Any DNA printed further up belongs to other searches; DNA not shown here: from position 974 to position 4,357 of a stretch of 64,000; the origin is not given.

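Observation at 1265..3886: About 16 tandem copies of an unrecognised ~55-aa W-x-D-x-R / D-I-Y-x-Q / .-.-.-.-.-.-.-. repeat in a T9SS-tagged protein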

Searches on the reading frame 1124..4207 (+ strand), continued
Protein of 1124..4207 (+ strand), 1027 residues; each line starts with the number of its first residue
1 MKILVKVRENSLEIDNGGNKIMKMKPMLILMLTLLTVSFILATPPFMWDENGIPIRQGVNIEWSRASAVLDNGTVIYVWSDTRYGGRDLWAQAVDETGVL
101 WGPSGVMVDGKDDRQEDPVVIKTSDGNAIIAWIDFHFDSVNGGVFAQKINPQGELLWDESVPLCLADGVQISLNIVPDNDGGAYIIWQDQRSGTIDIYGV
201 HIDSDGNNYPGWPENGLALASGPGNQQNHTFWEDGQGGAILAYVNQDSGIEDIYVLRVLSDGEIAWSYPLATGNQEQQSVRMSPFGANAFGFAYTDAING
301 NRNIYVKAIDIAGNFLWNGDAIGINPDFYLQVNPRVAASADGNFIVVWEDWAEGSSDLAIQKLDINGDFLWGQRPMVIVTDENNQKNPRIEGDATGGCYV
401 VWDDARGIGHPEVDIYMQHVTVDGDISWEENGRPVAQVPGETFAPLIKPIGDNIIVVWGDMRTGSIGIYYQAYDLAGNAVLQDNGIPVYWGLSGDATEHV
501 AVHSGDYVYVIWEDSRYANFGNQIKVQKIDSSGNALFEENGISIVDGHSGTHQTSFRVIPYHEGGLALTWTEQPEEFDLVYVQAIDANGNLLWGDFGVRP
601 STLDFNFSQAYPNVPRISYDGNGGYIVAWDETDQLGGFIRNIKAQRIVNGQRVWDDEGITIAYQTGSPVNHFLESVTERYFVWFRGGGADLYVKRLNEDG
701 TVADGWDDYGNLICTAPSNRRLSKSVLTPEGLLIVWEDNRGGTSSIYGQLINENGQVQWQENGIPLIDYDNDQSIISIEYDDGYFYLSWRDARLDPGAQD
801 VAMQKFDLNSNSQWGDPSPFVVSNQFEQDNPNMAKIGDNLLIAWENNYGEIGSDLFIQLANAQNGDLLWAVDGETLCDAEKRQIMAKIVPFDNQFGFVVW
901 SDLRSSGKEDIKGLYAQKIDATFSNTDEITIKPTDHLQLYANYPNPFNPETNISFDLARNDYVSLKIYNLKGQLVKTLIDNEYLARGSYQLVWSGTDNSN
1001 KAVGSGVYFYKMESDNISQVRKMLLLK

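Call 34: search_solved_structures(query=A3, max_evalue=10, show_alignments=0)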
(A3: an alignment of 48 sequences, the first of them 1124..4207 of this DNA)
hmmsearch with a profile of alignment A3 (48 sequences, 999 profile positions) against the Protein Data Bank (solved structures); distinct sequences matched with E-value up to 10: 11.
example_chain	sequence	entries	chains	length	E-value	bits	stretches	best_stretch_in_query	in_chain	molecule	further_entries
3osv_A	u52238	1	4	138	6.1e-05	24.4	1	925-985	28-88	Flagellar basal-body rod modification protein FlgD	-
6za2_A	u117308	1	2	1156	0.0002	22.7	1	914-997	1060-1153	Por secretion system protein porU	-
7eh9_A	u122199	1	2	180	0.00051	21.3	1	923-986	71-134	Basal-body rod modification protein FlgD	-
7bhq_A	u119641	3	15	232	0.00081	20.6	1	923-986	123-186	Basal-body rod modification protein FlgD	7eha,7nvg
3c12_A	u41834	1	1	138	0.016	16.3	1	934-981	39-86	Flagellar protein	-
4zzk_A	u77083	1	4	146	0.034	15.3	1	931-994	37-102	Basal-body rod modification protein FlgD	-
4zzf_A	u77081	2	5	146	0.034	15.3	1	931-994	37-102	Flagellar basal body rod modification protein | Basal-body rod modification protein FlgD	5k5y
5c0p_A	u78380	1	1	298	0.075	14.1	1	115-226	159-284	Endo-arabinase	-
8glj_D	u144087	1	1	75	0.14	13.2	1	915-996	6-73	Por secretion system C-terminal sorting domain-containing protein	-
5m11_A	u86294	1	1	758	0.36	11.9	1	914-983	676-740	Immunoreactive 84kD antigen PG93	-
8glk_D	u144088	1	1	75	0.79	10.8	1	915-997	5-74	Endonuclease I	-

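Call 43: find_related_loci(query=A3, collection=genome_contigs, flank=8000)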
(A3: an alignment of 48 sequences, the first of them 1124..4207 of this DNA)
Query A3 (1027 aa) in genome_contigs; peptide patterns used: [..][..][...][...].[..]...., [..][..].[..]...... (x = any residue, [..] = any of these).
359 stretches matched a pattern; 177 encode a relative of the query (tblastn E <= 1e-3); the best 80 are kept; 80 distinct loci.
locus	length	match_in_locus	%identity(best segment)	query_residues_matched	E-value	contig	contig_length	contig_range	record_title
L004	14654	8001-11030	68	16-1027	0e+0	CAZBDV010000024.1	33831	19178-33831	MAG TPA_asm: uncultured Candidatus Cloacimonadota bacterium isolate SRP241341_co1_68 genome assembly, contig: NODE_1528_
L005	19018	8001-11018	66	16-1023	0e+0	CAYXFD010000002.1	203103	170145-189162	MAG TPA_asm: uncultured Candidatus Cloacimonadota bacterium isolate SRP241326_co2_328 genome assembly, contig: NODE_72_l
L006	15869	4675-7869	50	3-1027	0e+0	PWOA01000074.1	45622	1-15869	MAG: Candidatus Cloacimonadota bacterium isolate CSSed10_348R3 CS-Sed10-C777, whole genome shotgun sequence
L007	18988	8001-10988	43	23-1027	0e+0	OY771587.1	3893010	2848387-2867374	MAG: Candidatus Cloacimonadales bacterium isolate 1252d336-4e06-4a70-9fd9-88bc0735b540 genome assembly, chromosome: 1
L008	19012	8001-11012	43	13-1027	0e+0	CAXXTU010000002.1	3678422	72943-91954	MAG: Candidatus Cloacimonadales bacterium isolate 26149a37-5947-436b-81b8-cd4381a243f8 genome assembly, contig: contig_2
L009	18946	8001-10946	42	37-1027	0e+0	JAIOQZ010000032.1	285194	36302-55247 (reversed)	MAG: Candidatus Cloacimonadota bacterium isolate SMBSF05 20071_Bin_2_contigs_1_c_000000000007, whole genome shotgun sequ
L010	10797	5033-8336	40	20-1027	0e+0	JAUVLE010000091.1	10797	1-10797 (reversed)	MAG: Candidatus Cloacimonadota bacterium isolate CSMAG_498 CSMAG_498_k141_677273_length_10797_cov_22.0000, whole genome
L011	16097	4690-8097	39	22-1027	0e+0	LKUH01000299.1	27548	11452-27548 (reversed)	MAG: Candidatus Cloacimonas sp. SDB scaffold-310, whole genome shotgun sequence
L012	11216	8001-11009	39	24-1027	0e+0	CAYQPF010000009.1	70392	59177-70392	MAG TPA_asm: uncultured Candidatus Cloacimonadota bacterium isolate SRP302447_co4_84 genome assembly, contig: NODE_1228_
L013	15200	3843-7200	40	23-1027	0e+0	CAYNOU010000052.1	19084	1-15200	MAG TPA_asm: uncultured Candidatus Cloacimonadota bacterium isolate SRP214966_co5_334 genome assembly, contig: NODE_2314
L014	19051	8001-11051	39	24-1027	0e+0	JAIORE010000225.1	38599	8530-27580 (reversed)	MAG: Candidatus Cloacimonadota bacterium isolate SMBSF10 20072_Bin_3_contigs_1_c_000000000116, whole genome shotgun sequ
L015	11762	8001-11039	39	28-1027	0e+0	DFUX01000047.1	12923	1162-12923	MAG TPA_asm: Cloacimonetes bacterium UBA4175 UBA4175_contig_2463, whole genome shotgun sequence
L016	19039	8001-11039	39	28-1027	0e+0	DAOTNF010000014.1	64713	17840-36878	MAG TPA_asm: Candidatus Cloacimonadota bacterium isolate AMR_MDS_2902 NODE_481_length_64713_cov_70.993922, whole genome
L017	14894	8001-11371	40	28-1027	0e+0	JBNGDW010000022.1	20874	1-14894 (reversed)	MAG: Candidatus Cloacimonadia bacterium isolate E05-045 bin57.fa-22, whole genome shotgun sequence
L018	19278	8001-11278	39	22-1027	0e+0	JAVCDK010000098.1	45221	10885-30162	MAG: Candidatus Celaenobacter antarcticus isolate MAG_3300025698_8 Ga0208771_1000142, whole genome shotgun sequence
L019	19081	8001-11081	40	26-1027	0e+0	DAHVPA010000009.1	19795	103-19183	MAG TPA_asm: Candidatus Cloacimonadota bacterium isolate clean1983 NODE_9_length_19795_cov_4.808043, whole genome shotgu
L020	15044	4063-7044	39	20-1027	0e+0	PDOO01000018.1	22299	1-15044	MAG: Candidatus Cloacimonadota bacterium isolate DOLZORAL124_36_10 DolZOral124_scaffold_3832, whole genome shotgun seque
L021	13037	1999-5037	38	20-1027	0e+0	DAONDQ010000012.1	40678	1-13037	MAG TPA_asm: Candidatus Cloacimonadota bacterium isolate AMR_MDS_3891 NODE_907_length_40678_cov_5.441966, whole genome s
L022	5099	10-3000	40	22-1027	0e+0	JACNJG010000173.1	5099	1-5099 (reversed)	MAG: Candidatus Cloacimonadota bacterium isolate NIOZ-UU3 NIOZ-UU_NODE_21237_length_5099_cov_35.9062, whole genome shotg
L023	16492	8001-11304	39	19-1027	0e+0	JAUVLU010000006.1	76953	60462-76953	MAG: Candidatus Cloacimonadota bacterium isolate CSMAG_514 CSMAG_514_k141_393998_length_76953_cov_122.9901, whole genome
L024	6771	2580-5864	39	20-1027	0e+0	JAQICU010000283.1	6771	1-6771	MAG: Candidatus Cloacimonadota bacterium isolate GH32 k119_9532, whole genome shotgun sequence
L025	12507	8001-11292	39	32-1027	0e+0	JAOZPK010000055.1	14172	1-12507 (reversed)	MAG: Candidatus Cloacimonadota bacterium isolate GMC4.metabat2.199_sub GMC4_5264_length_14172_cov_20.783453, whole genom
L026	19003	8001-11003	42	14-1027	0e+0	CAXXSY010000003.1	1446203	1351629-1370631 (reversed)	MAG: Candidatus Cloacimonadales bacterium isolate 8bd26288-7866-4525-938b-1b6ca6d2c041 genome assembly, contig: contig_3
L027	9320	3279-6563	39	32-1027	0e+0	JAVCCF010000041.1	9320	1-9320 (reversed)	MAG: Candidatus Tenebribacter burtonii isolate MAG_3300035698_1346 Ga0374944_107318, whole genome shotgun sequence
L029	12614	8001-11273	39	24-1027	0e+0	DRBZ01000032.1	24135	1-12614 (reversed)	MAG TPA_asm: Candidatus Cloacimonadota bacterium isolate HyVt-24 Ga0136651_10000383, whole genome shotgun sequence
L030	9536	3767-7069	39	30-1027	0e+0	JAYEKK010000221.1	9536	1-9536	MAG: Candidatus Cloacimonadota bacterium isolate MAG139 MAG139_221, whole genome shotgun sequence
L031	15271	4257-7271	38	18-1027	0e+0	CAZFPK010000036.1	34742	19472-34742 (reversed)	MAG TPA_asm: uncultured Candidatus Cloacimonadota bacterium isolate SRP077602_co5_585 genome assembly, contig: NODE_6076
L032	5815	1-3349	38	23-1027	0e+0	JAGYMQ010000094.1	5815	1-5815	MAG: Candidatus Cloacimonadota bacterium isolate M55B123 k51_3505396_flag_0_multi_349.6560_len_5815, whole genome shotgu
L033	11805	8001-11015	38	30-1027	0e+0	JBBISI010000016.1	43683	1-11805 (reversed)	MAG: Candidatus Cloacimonadota bacterium isolate PGF172224_bin_37 NODE_657_length_43683_cov_6.701476, whole genome shotg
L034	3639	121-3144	39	30-1027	0e+0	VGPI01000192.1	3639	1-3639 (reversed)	MAG: Candidatus Cloacimonadota bacterium isolate K_DeepCast_250m_m1_043 K_DeepCast_250m_m1_043_Ga0194125_10058115, whole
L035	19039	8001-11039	38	28-1027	0e+0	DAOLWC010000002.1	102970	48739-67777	MAG TPA_asm: Candidatus Cloacimonadota bacterium isolate AMR_MDS_4563 NODE_195_length_102970_cov_9.391177, whole genome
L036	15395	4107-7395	39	23-1027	0e+0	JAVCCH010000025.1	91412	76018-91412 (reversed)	MAG: Candidatus Tenebribacter davisii isolate MAG_3300035698_1468 Ga0374944_142094, whole genome shotgun sequence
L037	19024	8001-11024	39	27-1027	0e+0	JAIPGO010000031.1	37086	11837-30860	MAG: Candidatus Cloacimonadota bacterium isolate Tobar13.5m-G51 Tobar13-5m-C1240, whole genome shotgun sequence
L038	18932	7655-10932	39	22-1027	0e+0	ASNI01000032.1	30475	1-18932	Cloacimonetes bacterium SCGC AAA252-N17 A252N17DRAFT_contig_31_0.32_C, whole genome shotgun sequence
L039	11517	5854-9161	40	46-1027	0e+0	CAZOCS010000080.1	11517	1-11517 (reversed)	MAG TPA_asm: uncultured Candidatus Cloacimonadota bacterium isolate SRP167671_co2_64 genome assembly, contig: NODE_7234_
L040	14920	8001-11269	38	22-1027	0e+0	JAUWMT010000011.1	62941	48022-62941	MAG: Candidatus Cloacimonadota bacterium isolate CSMAG_2405 CSMAG_2405_k141_344107_length_62941_cov_18.5656, whole genom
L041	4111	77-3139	38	19-1027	0e+0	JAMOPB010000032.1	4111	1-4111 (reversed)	MAG: Candidatus Cloacimonadota bacterium isolate 4559-240_metabat1_scaf2bin.014 4559-240_scaffold_13041_c1, whole genome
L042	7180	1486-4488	38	46-1027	0e+0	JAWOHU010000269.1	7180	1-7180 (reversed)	MAG: Candidatus Cloacimonadaceae bacterium isolate CWP5-1.bin.157 k191_1159862, whole genome shotgun sequence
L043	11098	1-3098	38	22-1027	0e+0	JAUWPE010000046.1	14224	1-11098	MAG: Candidatus Cloacimonadota bacterium isolate CSMAG_2468 CSMAG_2468_k141_322238_length_14224_cov_15.9766, whole genom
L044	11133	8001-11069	38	21-1027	0e+0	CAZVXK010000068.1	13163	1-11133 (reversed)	MAG TPA_asm: uncultured Candidatus Cloacimonadota bacterium isolate SRP098346_co1_217 genome assembly, contig: NODE_5526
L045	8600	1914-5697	40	23-1027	0e+0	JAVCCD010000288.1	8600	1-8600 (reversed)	MAG: Candidatus Tenebribacter mawsonii isolate MAG_3300035698_1174 Ga0374944_065514, whole genome shotgun sequence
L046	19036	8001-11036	38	20-1027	0e+0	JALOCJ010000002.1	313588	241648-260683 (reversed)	MAG: Candidatus Cloacimonas sp. isolate SO_2017_LW4 bin 92 scaffold_95_c1_LW137-91_2017, whole genome shotgun sequence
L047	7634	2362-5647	39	53-1027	0e+0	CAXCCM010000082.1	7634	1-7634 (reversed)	MAG TPA_asm: uncultured bacterium isolate SRR3724644_metabat2_40 genome assembly, contig: ERZ4200978.3108, whole genome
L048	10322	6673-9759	38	20-1027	0e+0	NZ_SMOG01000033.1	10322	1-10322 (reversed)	Candidatus Syntrophosphaera thermopropionivorans strain W5 contig_33, whole genome shotgun sequence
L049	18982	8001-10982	40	47-1027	0e+0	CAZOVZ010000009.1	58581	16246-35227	MAG TPA_asm: uncultured Candidatus Cloacimonadota bacterium isolate SRP192927_co6_670 genome assembly, contig: NODE_655_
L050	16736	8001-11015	38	30-1027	0e+0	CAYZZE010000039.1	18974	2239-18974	MAG TPA_asm: uncultured Candidatus Cloacimonadota bacterium isolate SRP257756_co1_236 genome assembly, contig: NODE_2380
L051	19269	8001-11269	38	22-1027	0e+0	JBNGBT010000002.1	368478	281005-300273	MAG: Candidatus Cloacimonadota bacterium isolate MAG213-F140 NODE_2_length_368478_cov_62.769547, whole genome shotgun se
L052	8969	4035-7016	38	46-1027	0e+0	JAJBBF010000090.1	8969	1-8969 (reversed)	MAG: Candidatus Cloacimonadota bacterium isolate CLC_T2 Bin 9_4 scaffold11586, whole genome shotgun sequence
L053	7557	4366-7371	39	46-1027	0e+0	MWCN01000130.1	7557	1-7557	MAG: Candidatus Cloacimonetes bacterium ADurb.Bin211 BWY18_contig000130, whole genome shotgun sequence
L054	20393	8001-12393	38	18-1027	0e+0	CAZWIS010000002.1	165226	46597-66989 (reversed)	MAG TPA_asm: uncultured Candidatus Cloacimonadota bacterium isolate binchicken_co168_130 genome assembly, contig: NODE_7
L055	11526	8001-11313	39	24-1027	0e+0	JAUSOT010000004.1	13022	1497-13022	MAG: Candidatus Cloacimonadales bacterium isolate E21_maxbin.083 E21_k141_237395, whole genome shotgun sequence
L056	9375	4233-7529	38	22-1027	0e+0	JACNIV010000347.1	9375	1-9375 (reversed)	MAG: Candidatus Cloacimonadota bacterium isolate NIOZ-UU2 NIOZ-UU_NODE_9192_length_9375_cov_5.16534, whole genome shotgu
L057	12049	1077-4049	38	46-1027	0e+0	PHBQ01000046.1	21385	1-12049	MAG: Candidatus Cloacimonetes bacterium HGW-Cloacimonetes-1 bjp_ig2103_scaffold_1169, whole genome shotgun sequence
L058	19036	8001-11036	38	19-1027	0e+0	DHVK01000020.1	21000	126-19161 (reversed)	MAG TPA_asm: Cloacimonetes bacterium UBA5210 UBA5210_contig_25281, whole genome shotgun sequence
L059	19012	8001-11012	38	20-1027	0e+0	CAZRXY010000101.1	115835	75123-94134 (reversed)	MAG TPA_asm: uncultured Candidatus Cloacimonadota bacterium isolate SRP067234_co1_53 genome assembly, contig: k99_964372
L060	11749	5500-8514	37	22-1027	0e+0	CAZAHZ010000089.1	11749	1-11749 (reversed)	MAG TPA_asm: uncultured Candidatus Cloacimonadota bacterium isolate SRP178699_co2_176 genome assembly, contig: NODE_5141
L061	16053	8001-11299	39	46-1027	0e+0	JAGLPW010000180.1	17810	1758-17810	MAG: Candidatus Cloacimonadota bacterium isolate RS_8_23 ROV157_8.bin.23.fa_180, whole genome shotgun sequence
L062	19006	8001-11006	37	23-1027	0e+0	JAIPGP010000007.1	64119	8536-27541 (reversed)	MAG: Candidatus Cloacimonadota bacterium isolate Tobar13.5m-G52 Tobar13-5m-C480, whole genome shotgun sequence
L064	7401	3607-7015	38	18-1027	0e+0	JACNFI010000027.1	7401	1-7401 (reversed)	MAG: Candidatus Cloacimonadota bacterium isolate NIOZ-UU1 NIOZ-UU_NODE_12580_length_7401_cov_8.98013, whole genome shotg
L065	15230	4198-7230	37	19-1027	0e+0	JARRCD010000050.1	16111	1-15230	MAG: Candidatus Cloacimonadota bacterium isolate DJKA110_ANT-KO_bin.50 scaffold_1145, whole genome shotgun sequence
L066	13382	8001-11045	38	20-1027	0e+0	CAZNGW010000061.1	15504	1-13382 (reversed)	MAG TPA_asm: uncultured Candidatus Cloacimonas sp. isolate SRP216815_co1_146 genome assembly, contig: NODE_4673_length_1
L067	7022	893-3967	38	1-1027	0e+0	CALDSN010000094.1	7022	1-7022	MAG TPA_asm: uncultured bacterium isolate SRR3330204_bin.147_CONCOCT_v1.1_MAG genome assembly, contig: ERZ724078.7175, w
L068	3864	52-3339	38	22-1027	0e+0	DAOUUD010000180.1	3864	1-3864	MAG TPA_asm: Candidatus Cloacimonadota bacterium isolate CSMAG_814 CSMAG_814_k141_717867_length_3864_cov_8.7387, whole g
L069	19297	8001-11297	38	46-1027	0e+0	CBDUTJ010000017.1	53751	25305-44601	MAG TPA_asm: uncultured bacterium isolate SRR22302360_binner13_Refined_49 genome assembly, contig: ERZ25073602.67, whole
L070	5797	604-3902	39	20-1027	0e+0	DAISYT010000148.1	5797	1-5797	MAG TPA_asm: Candidatus Cloacimonadota bacterium isolate CTOTU18741 NODE_10648_length_5797_cov_4.076280, whole genome sh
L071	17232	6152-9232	37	20-1027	0e+0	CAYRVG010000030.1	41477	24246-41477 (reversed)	MAG TPA_asm: uncultured Candidatus Cloacimonadota bacterium isolate SRP067234_co1_151 genome assembly, contig: k99_43286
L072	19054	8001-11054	38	29-1027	0e+0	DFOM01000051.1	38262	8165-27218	MAG TPA_asm: Cloacimonetes bacterium UBA3541 UBA3541_contig_544, whole genome shotgun sequence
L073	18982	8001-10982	37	46-1027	0e+0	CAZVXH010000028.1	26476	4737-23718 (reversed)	MAG TPA_asm: uncultured Candidatus Cloacimonadota bacterium isolate SRP263991_co2_409 genome assembly, contig: NODE_1941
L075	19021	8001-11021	38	29-1027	0e+0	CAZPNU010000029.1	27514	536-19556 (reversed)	MAG TPA_asm: uncultured Candidatus Cloacimonas sp. isolate SRP220891_co1_148 genome assembly, contig: NODE_3315_length_2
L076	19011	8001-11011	45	13-1027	0e+0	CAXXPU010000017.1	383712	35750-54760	MAG: Candidatus Cloacimonadales bacterium isolate 70def32f-3baa-4f69-a8d8-f7b86ee1cfd5 genome assembly, contig: contig_1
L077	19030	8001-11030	38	24-1027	0e+0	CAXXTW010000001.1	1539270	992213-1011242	MAG: Candidatus Cloacimonadales bacterium isolate 9fda2c5a-d3f7-4259-8430-39c718cedffe genome assembly, contig: contig_1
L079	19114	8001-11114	37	2-1027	0e+0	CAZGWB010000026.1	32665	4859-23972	MAG TPA_asm: uncultured Candidatus Cloacimonas sp. isolate SRP278314_co1_193 genome assembly, contig: NODE_1745_length_3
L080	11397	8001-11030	36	31-1027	0e+0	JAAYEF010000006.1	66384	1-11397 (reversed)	MAG: Candidatus Cloacimonadota bacterium isolate AS06rmzACSIP_72 154634_AS06, whole genome shotgun sequence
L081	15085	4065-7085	36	23-1027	0e+0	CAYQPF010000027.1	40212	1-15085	MAG TPA_asm: uncultured Candidatus Cloacimonadota bacterium isolate SRP302447_co4_84 genome assembly, contig: NODE_2710_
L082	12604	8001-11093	37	3-1027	0e+0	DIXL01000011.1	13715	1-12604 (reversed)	MAG TPA_asm: Cloacimonetes bacterium UBA6081 UBA6081_contig_4575, whole genome shotgun sequence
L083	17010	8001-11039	37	23-1027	0e+0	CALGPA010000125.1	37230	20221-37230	MAG TPA_asm: uncultured bacterium isolate SRR7299214_bin.141_CONCOCT_v1.1_MAG genome assembly, contig: ERZ782921.229, wh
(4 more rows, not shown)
